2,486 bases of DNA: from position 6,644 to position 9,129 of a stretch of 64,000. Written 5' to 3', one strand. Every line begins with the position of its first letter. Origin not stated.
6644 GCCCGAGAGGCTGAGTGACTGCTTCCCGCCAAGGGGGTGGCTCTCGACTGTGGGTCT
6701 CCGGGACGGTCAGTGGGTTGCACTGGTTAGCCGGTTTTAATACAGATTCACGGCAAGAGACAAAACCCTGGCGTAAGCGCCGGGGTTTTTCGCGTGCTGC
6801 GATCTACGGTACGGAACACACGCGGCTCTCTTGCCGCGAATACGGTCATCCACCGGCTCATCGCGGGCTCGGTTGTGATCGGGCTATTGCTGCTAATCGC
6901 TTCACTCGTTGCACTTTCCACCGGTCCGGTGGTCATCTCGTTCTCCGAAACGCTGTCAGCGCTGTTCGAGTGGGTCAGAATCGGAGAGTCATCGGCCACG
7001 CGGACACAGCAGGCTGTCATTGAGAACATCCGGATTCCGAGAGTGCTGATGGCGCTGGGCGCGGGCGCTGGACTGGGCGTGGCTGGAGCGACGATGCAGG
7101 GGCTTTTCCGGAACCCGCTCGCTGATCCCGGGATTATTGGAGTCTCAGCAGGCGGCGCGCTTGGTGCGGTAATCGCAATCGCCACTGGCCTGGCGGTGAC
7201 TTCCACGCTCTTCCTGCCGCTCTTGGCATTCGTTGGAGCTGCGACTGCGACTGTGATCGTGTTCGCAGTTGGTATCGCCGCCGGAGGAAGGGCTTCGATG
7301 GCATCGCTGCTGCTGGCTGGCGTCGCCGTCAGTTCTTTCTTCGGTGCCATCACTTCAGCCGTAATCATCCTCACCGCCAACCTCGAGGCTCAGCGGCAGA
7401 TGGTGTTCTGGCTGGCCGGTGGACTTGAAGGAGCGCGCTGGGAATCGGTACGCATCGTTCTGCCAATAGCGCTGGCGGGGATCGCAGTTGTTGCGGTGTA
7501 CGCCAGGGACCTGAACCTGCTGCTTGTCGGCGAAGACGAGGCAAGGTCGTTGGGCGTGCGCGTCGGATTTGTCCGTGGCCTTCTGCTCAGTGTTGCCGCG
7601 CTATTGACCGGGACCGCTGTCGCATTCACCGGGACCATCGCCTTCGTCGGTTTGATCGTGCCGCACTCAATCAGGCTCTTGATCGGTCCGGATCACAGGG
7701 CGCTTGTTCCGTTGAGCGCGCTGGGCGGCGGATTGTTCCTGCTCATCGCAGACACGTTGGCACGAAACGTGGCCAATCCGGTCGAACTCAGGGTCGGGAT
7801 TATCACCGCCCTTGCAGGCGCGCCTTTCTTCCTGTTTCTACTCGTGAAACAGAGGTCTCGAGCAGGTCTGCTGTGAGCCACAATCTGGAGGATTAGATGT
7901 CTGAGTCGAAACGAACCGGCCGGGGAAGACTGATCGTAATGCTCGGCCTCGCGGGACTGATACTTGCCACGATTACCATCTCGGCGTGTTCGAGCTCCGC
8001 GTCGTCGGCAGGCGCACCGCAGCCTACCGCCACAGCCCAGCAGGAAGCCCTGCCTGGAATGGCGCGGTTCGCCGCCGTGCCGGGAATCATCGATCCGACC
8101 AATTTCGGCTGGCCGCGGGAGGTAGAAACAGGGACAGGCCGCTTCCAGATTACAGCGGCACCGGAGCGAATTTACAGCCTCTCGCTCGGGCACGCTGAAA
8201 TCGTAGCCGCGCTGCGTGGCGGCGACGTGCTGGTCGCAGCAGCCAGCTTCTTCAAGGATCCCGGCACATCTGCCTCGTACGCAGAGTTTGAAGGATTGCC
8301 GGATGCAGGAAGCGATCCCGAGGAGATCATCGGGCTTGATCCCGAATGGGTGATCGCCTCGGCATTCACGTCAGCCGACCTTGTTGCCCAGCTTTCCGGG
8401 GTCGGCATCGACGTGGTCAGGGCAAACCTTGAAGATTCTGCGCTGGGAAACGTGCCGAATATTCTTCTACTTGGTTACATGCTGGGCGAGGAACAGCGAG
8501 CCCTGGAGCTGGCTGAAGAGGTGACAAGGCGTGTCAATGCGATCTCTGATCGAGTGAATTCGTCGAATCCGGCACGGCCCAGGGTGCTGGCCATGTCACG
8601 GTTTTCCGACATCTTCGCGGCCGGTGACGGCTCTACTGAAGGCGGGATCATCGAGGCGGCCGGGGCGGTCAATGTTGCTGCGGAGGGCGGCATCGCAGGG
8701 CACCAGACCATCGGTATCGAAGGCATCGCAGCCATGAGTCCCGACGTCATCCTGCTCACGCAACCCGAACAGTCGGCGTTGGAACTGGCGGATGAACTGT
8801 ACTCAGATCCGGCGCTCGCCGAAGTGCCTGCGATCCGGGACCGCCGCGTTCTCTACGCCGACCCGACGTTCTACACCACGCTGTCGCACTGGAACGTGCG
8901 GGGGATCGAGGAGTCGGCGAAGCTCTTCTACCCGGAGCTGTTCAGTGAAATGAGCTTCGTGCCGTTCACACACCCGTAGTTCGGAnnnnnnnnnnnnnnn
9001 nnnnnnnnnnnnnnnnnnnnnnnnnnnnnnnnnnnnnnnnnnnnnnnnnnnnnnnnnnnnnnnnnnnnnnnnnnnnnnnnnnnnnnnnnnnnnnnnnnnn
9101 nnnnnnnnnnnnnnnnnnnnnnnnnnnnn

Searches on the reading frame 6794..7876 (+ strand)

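Call 81: search_protein_families(library=pfam, proteins=[window:6794-7876:+], max_evalue=0.001)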
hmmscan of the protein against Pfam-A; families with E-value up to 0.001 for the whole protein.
window:6794-7876:+ (360 aa): 1 family
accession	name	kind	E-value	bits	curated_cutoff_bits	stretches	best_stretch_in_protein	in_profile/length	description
PF01032.23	FecCD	-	7e-94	314.8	26.5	1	32-352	1-311/311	FecCD transport family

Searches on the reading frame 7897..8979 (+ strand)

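Call 81: search_protein_families(library=pfam, proteins=[window:7897-8979:+], max_evalue=0.001)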
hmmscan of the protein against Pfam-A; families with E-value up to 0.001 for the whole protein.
window:7897-8979:+ (360 aa): 1 family
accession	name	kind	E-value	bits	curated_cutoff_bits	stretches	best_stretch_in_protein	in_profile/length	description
PF01497.23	Peripla_BP_2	-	2.9e-25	89.5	27.5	1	94-323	3-233/235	Periplasmic binding protein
